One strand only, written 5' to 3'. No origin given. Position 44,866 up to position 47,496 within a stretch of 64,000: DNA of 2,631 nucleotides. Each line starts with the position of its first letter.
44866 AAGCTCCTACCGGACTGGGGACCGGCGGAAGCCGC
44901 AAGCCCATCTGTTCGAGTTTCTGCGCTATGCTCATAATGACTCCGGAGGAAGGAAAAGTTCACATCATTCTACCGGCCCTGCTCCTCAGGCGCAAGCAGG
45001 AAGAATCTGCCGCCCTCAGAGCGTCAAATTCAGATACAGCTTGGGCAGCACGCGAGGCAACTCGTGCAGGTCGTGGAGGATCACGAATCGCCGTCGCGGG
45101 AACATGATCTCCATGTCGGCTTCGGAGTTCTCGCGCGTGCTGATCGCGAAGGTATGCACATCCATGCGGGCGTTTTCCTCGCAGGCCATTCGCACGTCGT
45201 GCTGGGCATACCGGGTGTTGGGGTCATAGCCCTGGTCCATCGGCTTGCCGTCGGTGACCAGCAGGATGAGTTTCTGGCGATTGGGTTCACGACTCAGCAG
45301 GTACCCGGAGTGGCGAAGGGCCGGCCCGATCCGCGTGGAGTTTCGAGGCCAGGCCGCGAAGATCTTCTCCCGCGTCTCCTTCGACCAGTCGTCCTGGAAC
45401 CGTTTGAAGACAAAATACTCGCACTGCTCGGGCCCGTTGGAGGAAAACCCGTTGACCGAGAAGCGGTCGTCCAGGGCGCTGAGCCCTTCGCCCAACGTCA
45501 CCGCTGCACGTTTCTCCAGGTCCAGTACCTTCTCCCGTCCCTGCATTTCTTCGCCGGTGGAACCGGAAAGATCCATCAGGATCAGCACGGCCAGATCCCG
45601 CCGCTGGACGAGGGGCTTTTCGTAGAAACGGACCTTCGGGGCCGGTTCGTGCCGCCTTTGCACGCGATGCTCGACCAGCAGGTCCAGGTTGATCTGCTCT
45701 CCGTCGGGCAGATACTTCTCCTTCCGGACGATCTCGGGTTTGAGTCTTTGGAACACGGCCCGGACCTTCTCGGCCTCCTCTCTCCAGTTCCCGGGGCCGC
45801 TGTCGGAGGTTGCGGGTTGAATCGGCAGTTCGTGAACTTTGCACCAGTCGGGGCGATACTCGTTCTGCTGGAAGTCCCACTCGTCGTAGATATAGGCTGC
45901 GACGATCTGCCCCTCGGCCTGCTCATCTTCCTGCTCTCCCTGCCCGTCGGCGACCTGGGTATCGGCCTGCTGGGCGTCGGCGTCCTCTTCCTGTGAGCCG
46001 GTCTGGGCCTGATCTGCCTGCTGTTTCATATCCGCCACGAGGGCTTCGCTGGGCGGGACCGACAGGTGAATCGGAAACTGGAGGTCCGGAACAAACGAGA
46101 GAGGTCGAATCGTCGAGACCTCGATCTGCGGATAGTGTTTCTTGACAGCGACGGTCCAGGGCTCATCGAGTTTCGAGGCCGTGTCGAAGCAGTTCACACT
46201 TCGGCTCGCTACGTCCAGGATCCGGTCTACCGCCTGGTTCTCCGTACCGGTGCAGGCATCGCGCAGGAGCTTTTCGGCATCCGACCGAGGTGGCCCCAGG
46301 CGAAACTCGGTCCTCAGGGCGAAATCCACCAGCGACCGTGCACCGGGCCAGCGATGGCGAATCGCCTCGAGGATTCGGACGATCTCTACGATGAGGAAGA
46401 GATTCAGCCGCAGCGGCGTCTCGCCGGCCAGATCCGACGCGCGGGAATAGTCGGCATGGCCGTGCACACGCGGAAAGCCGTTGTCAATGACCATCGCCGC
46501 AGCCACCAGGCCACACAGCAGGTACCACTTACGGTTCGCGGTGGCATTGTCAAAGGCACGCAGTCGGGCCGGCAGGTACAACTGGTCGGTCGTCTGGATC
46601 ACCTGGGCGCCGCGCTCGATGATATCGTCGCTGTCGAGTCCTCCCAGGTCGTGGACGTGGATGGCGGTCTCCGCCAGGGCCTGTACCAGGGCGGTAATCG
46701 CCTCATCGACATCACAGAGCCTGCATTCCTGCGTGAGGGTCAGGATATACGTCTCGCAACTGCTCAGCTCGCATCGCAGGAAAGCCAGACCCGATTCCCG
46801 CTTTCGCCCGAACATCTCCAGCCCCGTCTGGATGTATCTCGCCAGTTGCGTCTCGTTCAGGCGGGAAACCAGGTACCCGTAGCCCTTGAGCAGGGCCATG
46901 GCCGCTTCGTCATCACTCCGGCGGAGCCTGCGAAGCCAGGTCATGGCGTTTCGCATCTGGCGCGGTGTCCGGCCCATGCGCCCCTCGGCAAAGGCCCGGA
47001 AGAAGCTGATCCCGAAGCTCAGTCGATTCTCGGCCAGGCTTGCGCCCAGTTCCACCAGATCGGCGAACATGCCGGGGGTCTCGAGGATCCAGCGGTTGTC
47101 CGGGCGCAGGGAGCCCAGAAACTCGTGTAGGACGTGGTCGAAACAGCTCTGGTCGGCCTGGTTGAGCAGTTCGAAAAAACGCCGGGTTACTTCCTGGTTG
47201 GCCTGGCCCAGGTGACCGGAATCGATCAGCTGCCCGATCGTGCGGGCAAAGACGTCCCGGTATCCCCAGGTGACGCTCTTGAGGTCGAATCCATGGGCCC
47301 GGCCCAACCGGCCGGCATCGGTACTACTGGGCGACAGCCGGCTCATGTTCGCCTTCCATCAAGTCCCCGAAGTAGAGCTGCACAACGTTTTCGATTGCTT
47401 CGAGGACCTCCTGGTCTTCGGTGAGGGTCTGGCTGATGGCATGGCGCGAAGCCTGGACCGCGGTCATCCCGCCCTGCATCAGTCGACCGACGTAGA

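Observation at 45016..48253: Orphan CbbQ/NorQ-type AAA+ ATPase with a CbbO/NorD-type VWA partner and no Rubisco or NO reductase nearby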

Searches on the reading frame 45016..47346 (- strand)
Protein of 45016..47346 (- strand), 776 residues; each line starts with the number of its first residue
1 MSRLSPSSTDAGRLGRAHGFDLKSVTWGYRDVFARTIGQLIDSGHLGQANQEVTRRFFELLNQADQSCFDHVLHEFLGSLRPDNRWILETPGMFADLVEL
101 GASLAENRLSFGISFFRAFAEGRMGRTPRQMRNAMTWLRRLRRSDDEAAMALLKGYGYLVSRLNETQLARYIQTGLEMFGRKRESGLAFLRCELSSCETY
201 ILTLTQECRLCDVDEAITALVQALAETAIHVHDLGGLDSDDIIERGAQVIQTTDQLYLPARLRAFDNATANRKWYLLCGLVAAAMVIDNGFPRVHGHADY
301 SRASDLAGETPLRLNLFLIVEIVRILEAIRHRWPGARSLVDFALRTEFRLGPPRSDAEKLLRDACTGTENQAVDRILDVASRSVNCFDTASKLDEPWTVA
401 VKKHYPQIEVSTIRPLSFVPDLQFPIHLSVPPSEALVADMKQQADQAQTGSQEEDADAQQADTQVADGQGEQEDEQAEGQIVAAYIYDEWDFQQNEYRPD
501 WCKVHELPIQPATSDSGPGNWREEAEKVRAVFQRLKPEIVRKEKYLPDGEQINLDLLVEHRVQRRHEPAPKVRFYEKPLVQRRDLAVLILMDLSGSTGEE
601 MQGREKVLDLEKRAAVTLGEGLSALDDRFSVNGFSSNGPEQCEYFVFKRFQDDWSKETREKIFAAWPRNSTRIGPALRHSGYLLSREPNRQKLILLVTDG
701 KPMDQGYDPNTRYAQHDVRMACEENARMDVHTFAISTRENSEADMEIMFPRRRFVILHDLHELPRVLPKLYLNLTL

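Call 5: search_protein_families(library=pfam, proteins=[window:45016-47346:-], max_evalue=0.01)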
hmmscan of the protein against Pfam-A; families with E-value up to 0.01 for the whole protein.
window:45016-47346:- (776 aa): 2 families
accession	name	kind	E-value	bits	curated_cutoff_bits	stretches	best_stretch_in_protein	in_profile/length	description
PF00092.34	VWA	-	1.3e-05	25.9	23.8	1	587-748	2-150/174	von Willebrand factor type A domain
PF13519.12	VWA_2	-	2.4e-05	25.4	27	1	587-701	1-107/107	von Willebrand factor type A domain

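Call 6: search_protein_families(library=ncbifam, proteins=[window:45016-47346:-], max_evalue=0.01)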
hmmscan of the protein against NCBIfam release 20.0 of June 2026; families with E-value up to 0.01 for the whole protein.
window:45016-47346:- (776 aa): 0 families

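Call 13: find_encoding_contigs(protein=window:45016-47346:-, flank=10000, max_places=4)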
Protein window:45016-47346:- (776 aa): no gene with exactly this product is on record in the collection.

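Call 33: search_solved_structures(query=window:45016-47346:-, max_evalue=0.01, show_alignments=3)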
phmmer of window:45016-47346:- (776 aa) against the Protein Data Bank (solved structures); distinct sequences matched with E-value up to 0.01: 2.
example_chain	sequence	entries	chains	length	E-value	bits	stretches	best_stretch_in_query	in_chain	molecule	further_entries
9qhd_G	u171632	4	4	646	2.3e-29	105.6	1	482-774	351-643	Nitric oxide reductase NorD protein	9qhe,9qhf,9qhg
9qh6_G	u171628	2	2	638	1.1e-23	86.9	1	475-774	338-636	von Willebrand factor, type A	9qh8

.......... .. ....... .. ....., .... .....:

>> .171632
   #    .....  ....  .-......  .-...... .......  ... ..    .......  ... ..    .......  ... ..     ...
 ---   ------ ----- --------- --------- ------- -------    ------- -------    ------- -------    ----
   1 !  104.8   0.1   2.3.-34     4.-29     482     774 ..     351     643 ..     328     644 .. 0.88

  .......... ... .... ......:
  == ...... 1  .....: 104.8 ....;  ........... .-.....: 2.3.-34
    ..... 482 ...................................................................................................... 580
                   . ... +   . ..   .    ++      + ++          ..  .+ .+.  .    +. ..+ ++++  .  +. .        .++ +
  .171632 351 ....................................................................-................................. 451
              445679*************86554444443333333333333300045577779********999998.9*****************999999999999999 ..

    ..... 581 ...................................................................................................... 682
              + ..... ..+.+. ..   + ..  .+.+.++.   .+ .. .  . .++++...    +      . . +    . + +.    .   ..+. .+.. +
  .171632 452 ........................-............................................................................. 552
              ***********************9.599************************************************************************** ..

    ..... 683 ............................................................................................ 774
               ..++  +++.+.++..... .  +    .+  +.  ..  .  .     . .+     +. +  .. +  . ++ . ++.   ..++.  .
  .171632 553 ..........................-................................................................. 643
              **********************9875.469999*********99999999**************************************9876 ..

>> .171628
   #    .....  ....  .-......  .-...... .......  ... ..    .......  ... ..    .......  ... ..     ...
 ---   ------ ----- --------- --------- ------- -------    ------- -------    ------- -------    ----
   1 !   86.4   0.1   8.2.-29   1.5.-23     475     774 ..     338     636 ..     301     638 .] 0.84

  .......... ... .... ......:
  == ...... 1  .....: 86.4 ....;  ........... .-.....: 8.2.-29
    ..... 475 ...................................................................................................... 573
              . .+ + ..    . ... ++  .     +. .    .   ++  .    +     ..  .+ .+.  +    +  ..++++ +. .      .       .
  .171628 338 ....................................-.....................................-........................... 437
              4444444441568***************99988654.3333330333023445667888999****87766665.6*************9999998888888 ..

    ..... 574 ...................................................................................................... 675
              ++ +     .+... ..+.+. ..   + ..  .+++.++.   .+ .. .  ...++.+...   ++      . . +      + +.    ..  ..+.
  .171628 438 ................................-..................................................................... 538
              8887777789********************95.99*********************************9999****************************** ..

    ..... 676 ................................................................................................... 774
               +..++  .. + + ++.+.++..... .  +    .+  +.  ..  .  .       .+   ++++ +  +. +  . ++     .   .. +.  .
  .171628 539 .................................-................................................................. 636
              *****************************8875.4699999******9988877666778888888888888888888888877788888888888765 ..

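Call 34: find_homologous_proteins(query=window:45016-47346:-)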
Query window:45016-47346:- (776 aa): 56 proteins with E <= 0.001 among 8000 candidates.
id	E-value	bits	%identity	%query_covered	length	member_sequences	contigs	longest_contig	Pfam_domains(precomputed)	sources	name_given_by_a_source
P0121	0.0e+0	1783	100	100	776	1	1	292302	PF00092.35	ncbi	-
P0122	0.0e+0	1432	79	99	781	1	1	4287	PF00092.35,PF13519.13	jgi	jgi:hypothetical protein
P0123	3.5e-289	980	56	98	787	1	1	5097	PF13519.13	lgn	-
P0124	3.5e-286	970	56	96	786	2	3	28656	-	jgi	-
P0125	1.6e-284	964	54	98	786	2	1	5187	-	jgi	-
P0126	2.3e-283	960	55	100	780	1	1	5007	PF00092.35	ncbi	-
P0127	2.8e-279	947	54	98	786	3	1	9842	-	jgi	jgi:hypothetical protein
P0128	6.2e-279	946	54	98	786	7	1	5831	PF13519.13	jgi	-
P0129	1.0e-277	942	54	99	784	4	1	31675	-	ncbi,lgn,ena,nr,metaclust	ncbi:MAG: hypothetical protein AMK72_00670 [Planctomycetes bacterium SM23_25]|nr:MAG: hypothetical p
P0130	8.2e-277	939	53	100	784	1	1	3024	PF13519.13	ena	-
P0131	6.4e-275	932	54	99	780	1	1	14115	-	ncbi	-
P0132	8.0e-275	932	52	98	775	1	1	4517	-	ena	-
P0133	4.2e-274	930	53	98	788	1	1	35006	PF00092.35,PF13519.13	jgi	-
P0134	2.8e-272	924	55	98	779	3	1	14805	PF13519.13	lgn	-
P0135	2.5e-270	917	54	98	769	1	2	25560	PF00092.35,PF13519.13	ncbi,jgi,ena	jgi:hypothetical protein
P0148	6.5e-252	856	51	98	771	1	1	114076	PF13519.13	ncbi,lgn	ncbi:MAG: nitric oxide reductase activation protein NorD [Planctomycetota bacterium]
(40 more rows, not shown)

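Call 35: find_encoding_contigs(protein=P0121, flank=10000, max_places=2)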
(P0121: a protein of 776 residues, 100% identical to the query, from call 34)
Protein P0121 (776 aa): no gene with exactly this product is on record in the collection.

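Call 36: list_cluster_members(proteins=[P0121, P0148, P0129])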
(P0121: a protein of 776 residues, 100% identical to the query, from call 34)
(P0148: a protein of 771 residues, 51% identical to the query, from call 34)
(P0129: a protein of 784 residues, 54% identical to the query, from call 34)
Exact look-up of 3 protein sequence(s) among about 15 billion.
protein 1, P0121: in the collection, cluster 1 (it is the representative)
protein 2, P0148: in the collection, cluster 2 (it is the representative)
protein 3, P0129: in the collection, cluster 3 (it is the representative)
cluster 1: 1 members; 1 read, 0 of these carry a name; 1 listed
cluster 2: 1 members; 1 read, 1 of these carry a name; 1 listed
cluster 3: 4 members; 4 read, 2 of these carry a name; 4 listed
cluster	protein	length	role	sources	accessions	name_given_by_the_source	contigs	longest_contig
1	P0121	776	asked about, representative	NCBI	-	-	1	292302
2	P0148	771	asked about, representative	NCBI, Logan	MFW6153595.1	MAG: nitric oxide reductase activation protein NorD [Planctomycetota bacterium]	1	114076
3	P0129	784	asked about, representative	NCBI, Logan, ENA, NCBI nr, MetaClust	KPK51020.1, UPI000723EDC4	MAG: hypothetical protein AMK72_00670 [Planctomycetes bacterium SM23_25] | status=active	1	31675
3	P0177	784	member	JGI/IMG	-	nitric oxide reductase activation protein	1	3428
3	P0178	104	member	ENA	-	-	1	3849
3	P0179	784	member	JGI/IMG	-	-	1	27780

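Call 54: search_protein_families(library=padloc, proteins=[window:45016-47346:-], max_evalue=0.001)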
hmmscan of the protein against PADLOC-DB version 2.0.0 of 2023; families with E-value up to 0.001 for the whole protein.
window:45016-47346:- (776 aa): 0 families

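Call 68: predict_structure(alignment_id=A2)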
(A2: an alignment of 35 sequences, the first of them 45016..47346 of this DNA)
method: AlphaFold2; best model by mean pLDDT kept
length: 776 residues; sequences in the alignment: 35
mean_pLDDT: 85.1   pTM: 0.49
mean pLDDT of the five models: 85.1, 84.4, 84.1, 82.1, 82.0
residues with pLDDT >= 90: 397; 70-90: 288; 50-70: 47; < 50: 44
segments of 3 or more residues with pLDDT < 50: 1-7, 456-481, 539-544, 597-600
pLDDT, mean of each block of 10 residues (from residue 1): 45 76 84 89 88 92 79 92 89 94 92 94 88 94 93 94 88 93 94 89 84 91 91 88 91 94 84 94 96 95 95 97 96 90 92 94 93 95 96 93 94 94 92 91 87 49 34 34 78 83 88 67 87 70 54 79 77 67 84 66 70 92 90 89 93 91 85 92 92 89 72 88 94 84 89 87 87 85
secondary structure, 60 per line:
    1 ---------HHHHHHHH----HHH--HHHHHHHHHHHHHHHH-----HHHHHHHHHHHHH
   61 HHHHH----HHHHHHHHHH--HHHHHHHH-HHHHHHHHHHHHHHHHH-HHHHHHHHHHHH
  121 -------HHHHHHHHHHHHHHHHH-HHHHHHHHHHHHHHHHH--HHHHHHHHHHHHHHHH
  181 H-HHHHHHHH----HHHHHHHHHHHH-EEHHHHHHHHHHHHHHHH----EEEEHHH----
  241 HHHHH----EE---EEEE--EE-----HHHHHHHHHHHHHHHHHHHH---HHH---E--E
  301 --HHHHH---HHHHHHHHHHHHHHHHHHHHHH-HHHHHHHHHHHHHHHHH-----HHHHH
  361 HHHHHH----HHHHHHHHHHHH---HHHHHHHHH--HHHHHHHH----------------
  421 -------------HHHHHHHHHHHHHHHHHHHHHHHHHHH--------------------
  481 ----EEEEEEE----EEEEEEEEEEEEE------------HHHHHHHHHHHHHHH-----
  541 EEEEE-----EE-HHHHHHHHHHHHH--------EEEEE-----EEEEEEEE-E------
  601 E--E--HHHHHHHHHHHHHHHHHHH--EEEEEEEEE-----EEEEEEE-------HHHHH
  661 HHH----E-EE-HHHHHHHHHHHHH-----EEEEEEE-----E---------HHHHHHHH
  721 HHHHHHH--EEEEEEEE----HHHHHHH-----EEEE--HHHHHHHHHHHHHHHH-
elements in order (helices of 4 or more, strands of 3 or more residues): H10-17 H27-42 H48-65 H70-79 H82-89 H91-107 H109-120 H128-144 H146-162 H165-181 H183-190 H195-206 H210-225 E230-233 H241-245 E255-258 H268-287 H303-307 H311-332 H334-350 H356-366 H371-382 H386-394 H397-404 H434-460 E485-491 E496-508 H521-535 E541-545 H554-566 E575-579 E585-592 H607-625 E628-636 E642-648 H656-663 H673-685 E691-697 H713-727 E730-737 H742-748 E754-757 H760-775

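Call 70: fold_search(model_id=the predicted structure, library=pdb)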
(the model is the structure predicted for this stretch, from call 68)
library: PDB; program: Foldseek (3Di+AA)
matches with E <= 10: 630; with E <= 0.001: 39
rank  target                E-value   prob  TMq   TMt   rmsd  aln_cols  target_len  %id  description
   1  9qh6_G                8.0e-19  1.00  0.31  0.81   6.4       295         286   25  NorQ in complex with NorD VWA domain from Paracoccus denitrificans (released 2026-03-25)
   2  9qhd_G                8.5e-17  1.00  0.28  0.79   6.2       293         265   27  NorQD complex state 1 from Jhaorihella thermophila (released 2026-03-25)
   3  9qh8_G                1.3e-15  1.00  0.27  0.79   6.5       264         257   27  reduced NorQ-NorD VWA domain complex from Paracoccus denitrificans (released 2026-03-25)
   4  9qhe_G                4.2e-14  1.00  0.24  0.75   6.2       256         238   27  NorQD complex state 2 from Jhaorihella thermophila (released 2026-03-25)
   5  9qhg_G                5.9e-12  1.00  0.23  0.72   6.9       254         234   26  NorQD complex state 4 from Jhaorihella thermophila (released 2026-03-25)
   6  9qhf_G                4.2e-11  1.00  0.22  0.73   6.3       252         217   26  NorQD complex state 3 from Jhaorihella thermophila (released 2026-03-25)
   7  6qt8                  1.6e-07  1.00  0.20  0.49  11.7       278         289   15  Crystal structure of Rea1-MIDAS domain from Chaetomium thermophilum (released 2019-08-07)
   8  8ql1_C                4.2e-06  1.00  0.21  0.59  13.8       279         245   15  Crystal structure of the human MDN1-MIDAS/NLE1-UBL complex (released 2025-04-09)
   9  8ql1_A                1.7e-05  1.00  0.20  0.58  12.3       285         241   15  Crystal structure of the human MDN1-MIDAS/NLE1-UBL complex (released 2025-04-09)
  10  6qtb_A                1.7e-05  1.00  0.20  0.56  12.9       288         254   16  Crystal structure of Rea1-MIDAS/Ytm1-UBL complex from Chaetomium thermophilum (released 2019-08-07)
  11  4cnb_A                5.2e-05  1.00  0.20  0.38   3.6       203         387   21  Structure of proximal thread matrix protein 1 (PTMP1) from the mussel byssus - Crystal form 2 (released 2014-03-12)
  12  7n1o                  6.0e-05  1.00  0.20  0.55   3.5       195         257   13  The von Willebrand factor A domain of human capillary morphogenesis gene II, flexibly fused to the 1TEL crystallization  (released 2021-06-09)
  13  1fe8_C                7.5e-05  1.00  0.18  0.66   3.4       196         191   17  CRYSTAL STRUCTURE OF THE VON WILLEBRAND FACTOR A3 DOMAIN IN COMPLEX WITH A FAB FRAGMENT OF IGG RU5 THAT INHIBITS COLLA (released 2001-04-04)
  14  7b7p_A                7.9e-05  1.00  0.21  0.37   5.7       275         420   14  PilB minor pilin from Streptococcus sanguinis (released 2021-04-28)
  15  1fe8_A                1.1e-04  1.00  0.19  0.67   3.4       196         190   16  CRYSTAL STRUCTURE OF THE VON WILLEBRAND FACTOR A3 DOMAIN IN COMPLEX WITH A FAB FRAGMENT OF IGG RU5 THAT INHIBITS COLLA (released 2001-04-04)
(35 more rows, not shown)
